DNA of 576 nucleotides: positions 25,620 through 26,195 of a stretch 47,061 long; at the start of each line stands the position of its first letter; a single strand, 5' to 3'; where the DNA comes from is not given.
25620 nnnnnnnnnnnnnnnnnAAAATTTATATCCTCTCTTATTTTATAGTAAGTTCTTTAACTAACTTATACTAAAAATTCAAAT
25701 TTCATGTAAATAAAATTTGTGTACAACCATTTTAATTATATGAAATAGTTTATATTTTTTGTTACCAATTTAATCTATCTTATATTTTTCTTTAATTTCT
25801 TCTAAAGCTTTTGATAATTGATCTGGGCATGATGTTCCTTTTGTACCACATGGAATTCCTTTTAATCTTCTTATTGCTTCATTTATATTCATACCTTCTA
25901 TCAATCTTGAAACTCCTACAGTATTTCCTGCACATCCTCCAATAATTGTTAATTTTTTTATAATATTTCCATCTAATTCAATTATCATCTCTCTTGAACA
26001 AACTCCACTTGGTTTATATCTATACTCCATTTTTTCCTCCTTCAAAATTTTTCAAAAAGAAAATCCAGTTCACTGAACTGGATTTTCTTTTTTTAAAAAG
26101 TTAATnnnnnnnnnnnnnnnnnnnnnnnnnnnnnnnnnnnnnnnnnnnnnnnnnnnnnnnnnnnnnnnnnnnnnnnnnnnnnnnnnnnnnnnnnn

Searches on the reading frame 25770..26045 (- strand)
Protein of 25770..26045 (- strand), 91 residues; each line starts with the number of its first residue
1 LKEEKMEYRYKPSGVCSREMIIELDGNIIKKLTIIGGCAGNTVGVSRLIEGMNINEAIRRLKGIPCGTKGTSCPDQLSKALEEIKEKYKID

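Call 69: search_protein_families(library=pfam, proteins=[window:25770-26045:-])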
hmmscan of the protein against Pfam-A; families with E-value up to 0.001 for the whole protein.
window:25770-26045:- (91 aa): 1 family
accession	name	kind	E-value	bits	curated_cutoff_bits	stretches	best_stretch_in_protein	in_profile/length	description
PF12637.14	TSCPD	-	1.4e-28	99.5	22.8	1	8-84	1-87/88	TSCPD domain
